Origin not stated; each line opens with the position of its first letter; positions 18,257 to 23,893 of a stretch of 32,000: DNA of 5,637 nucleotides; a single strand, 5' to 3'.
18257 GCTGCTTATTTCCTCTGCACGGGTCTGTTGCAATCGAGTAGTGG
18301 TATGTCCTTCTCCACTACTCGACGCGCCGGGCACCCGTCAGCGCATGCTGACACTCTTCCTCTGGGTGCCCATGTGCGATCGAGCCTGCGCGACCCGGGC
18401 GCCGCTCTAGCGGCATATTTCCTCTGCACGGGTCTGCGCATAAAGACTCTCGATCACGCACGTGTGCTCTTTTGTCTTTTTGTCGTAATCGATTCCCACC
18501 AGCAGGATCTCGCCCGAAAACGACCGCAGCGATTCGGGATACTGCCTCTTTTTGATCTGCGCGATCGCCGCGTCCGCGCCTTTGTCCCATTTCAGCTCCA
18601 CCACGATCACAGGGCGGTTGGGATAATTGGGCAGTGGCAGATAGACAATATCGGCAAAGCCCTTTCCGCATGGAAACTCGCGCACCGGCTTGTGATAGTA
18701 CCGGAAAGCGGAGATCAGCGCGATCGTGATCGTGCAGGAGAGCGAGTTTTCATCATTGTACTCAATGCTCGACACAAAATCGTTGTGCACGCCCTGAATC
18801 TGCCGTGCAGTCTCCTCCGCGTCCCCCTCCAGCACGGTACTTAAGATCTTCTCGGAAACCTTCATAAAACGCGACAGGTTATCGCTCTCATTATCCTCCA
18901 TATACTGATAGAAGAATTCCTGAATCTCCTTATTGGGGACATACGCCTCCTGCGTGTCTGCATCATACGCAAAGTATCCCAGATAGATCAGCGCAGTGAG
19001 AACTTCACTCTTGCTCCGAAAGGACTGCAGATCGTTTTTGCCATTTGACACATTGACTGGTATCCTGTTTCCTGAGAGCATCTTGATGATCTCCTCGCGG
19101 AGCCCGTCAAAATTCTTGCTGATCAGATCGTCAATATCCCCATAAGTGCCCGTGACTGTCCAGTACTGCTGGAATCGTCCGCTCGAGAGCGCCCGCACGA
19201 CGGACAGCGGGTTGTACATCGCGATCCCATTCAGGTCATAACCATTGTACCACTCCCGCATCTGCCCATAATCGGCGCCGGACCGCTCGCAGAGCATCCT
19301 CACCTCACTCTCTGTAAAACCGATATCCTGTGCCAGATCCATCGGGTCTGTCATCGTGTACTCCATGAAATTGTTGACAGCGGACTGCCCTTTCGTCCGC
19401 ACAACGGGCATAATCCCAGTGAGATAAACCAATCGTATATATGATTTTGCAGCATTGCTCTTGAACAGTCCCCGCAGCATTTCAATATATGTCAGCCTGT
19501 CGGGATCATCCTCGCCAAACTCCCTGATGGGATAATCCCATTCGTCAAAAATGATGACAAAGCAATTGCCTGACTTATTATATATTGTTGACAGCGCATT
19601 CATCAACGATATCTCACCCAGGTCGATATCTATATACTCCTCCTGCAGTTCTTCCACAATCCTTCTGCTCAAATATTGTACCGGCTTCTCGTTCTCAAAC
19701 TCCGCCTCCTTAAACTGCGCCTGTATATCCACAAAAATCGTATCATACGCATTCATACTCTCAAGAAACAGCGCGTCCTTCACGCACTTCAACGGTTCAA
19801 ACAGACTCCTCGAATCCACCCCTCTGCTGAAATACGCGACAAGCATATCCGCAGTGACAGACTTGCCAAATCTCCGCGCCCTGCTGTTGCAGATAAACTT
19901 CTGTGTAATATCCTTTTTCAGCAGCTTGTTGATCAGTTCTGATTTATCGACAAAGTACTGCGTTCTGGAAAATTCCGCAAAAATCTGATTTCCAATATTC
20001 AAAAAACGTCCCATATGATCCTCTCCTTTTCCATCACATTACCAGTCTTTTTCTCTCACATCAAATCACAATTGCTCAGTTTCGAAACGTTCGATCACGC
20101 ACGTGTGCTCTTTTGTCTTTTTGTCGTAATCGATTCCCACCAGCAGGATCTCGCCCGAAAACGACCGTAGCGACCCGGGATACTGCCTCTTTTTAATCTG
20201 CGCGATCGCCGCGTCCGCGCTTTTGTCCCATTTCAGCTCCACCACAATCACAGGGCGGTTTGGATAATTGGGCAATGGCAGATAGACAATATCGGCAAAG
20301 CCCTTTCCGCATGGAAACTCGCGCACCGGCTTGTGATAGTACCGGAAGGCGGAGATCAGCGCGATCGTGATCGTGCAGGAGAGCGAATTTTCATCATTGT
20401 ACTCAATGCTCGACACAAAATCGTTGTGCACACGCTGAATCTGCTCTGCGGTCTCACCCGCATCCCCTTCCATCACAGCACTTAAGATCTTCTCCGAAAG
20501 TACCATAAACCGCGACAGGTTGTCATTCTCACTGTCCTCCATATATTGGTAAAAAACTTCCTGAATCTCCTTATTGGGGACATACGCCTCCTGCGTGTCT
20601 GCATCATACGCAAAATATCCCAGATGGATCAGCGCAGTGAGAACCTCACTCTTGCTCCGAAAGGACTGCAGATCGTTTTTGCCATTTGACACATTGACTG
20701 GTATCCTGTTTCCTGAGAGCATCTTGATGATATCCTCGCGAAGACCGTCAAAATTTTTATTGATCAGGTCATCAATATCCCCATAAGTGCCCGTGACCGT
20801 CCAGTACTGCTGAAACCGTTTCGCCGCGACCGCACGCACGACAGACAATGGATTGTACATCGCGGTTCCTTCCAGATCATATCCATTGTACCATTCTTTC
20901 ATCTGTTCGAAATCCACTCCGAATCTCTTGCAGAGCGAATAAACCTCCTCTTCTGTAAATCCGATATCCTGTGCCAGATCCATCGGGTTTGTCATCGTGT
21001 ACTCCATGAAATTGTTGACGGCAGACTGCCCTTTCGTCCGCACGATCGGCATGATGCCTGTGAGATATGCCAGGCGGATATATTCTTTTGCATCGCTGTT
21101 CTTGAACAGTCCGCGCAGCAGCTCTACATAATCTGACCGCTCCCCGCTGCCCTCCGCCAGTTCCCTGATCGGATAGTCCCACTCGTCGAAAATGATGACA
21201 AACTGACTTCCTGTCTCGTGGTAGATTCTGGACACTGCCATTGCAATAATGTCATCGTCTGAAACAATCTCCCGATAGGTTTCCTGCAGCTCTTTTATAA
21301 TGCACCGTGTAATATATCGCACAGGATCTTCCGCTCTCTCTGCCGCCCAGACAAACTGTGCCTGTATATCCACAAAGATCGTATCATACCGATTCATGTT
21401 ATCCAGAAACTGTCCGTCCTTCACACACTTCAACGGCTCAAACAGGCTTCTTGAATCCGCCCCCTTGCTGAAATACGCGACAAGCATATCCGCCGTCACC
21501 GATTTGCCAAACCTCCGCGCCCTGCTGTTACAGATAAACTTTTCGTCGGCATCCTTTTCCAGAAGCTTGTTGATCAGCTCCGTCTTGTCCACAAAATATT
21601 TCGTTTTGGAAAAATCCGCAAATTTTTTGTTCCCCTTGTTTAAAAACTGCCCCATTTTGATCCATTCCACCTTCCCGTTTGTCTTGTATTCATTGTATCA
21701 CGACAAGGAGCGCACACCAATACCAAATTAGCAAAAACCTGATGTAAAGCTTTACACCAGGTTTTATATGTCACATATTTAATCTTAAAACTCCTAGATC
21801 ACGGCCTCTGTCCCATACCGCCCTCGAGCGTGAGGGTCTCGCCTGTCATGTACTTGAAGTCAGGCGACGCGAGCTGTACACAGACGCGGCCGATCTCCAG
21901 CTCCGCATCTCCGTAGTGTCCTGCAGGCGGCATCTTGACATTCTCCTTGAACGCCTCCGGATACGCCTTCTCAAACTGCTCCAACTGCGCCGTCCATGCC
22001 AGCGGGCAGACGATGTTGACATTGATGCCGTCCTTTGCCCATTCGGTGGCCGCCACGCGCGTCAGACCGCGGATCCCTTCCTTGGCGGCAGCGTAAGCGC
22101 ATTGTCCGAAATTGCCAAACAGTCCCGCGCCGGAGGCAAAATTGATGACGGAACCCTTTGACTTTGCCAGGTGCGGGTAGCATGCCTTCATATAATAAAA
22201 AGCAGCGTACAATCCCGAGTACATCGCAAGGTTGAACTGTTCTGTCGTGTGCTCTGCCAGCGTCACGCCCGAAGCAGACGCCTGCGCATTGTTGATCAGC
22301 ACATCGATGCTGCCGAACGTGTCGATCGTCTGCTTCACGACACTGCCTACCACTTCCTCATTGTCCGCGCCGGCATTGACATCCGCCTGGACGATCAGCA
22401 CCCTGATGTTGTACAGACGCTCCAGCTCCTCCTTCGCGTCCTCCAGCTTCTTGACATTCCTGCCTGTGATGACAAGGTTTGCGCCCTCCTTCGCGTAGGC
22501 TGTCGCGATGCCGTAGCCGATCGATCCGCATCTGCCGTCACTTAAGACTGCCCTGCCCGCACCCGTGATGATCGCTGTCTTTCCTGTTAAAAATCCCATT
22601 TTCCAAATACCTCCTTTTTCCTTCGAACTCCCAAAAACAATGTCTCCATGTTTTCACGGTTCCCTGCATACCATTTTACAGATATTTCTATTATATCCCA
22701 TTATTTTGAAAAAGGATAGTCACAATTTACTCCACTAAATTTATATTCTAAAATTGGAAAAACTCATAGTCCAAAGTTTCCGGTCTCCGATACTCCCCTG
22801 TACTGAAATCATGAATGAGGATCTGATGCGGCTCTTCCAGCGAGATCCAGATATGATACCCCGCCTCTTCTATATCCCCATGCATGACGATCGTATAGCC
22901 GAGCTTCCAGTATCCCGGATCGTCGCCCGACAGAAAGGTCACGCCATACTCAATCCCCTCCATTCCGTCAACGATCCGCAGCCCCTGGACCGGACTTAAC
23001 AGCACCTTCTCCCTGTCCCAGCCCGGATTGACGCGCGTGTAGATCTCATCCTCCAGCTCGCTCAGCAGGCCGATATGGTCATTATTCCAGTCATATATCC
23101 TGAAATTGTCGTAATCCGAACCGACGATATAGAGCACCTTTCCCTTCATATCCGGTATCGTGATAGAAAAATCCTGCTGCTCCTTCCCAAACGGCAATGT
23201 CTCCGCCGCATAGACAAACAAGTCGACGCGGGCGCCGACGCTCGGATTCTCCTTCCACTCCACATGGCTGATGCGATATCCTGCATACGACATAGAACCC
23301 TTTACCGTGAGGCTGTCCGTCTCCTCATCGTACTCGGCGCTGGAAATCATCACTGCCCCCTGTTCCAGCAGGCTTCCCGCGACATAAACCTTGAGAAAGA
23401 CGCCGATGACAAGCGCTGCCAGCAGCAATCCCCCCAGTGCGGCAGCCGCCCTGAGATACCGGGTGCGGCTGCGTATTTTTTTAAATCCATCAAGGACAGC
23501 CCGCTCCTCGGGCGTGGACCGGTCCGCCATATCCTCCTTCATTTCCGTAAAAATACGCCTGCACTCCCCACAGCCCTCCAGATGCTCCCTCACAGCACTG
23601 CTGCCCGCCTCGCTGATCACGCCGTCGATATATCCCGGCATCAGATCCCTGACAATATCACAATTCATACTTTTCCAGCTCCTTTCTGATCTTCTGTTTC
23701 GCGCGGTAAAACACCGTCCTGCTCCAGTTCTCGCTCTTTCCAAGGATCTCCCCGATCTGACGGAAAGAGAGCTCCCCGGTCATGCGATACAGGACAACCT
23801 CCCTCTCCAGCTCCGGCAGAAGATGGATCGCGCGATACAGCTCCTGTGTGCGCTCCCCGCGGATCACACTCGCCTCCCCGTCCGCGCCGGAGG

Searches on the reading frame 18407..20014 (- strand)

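Call 73: search_protein_families(library=pfam, proteins=[window:18407-20014:-], max_evalue=0.00001)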
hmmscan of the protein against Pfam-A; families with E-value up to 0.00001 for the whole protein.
window:18407-20014:- (535 aa): 2 families
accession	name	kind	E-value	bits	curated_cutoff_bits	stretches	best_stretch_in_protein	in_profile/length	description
PF09820.16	AAA-ATPase_like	-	1.8e-24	87.1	26.1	1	7-206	2-197/201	Predicted AAA-ATPase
PF08011.17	PDDEXK_9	-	7.2e-06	26.4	25.5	0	442-515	21-100/105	PD-(D/E)XK nuclease superfamily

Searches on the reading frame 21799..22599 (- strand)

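Call 73: search_protein_families(library=pfam, proteins=[window:21799-22599:-], max_evalue=0.00001)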
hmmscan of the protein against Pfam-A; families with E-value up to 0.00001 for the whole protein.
window:21799-22599:- (266 aa): 3 families
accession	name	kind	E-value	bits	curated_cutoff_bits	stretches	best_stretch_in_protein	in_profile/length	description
PF13561.12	adh_short_C2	-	4.6e-45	154.5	27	1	26-262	7-235/236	Enoyl-(Acyl carrier protein) reductase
PF00106.31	adh_short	-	2.7e-37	128.6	26.6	1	21-205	6-185/195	short chain dehydrogenase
PF08659.16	KR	-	2.6e-12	47.5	22.6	1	22-181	7-161/180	KR domain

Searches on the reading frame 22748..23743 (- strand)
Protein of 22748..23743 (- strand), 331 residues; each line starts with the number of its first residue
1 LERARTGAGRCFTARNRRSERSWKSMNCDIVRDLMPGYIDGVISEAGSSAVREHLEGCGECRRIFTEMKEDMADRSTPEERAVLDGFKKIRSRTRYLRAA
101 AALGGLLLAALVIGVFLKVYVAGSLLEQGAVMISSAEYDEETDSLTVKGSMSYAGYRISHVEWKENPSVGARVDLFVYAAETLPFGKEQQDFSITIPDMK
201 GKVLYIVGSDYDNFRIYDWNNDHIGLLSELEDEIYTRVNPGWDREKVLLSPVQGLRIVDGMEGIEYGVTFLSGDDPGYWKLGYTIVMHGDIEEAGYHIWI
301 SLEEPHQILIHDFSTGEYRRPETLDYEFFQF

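Call 73: search_protein_families(library=pfam, proteins=[window:22748-23743:-], max_evalue=0.00001)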
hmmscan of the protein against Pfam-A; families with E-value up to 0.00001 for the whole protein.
window:22748-23743:- (331 aa): 1 family
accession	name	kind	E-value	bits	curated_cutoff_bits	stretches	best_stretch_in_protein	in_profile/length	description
PF13490.11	zf-HC2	-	2.5e-11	43.9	22.2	1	28-62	1-35/35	Putative zinc-finger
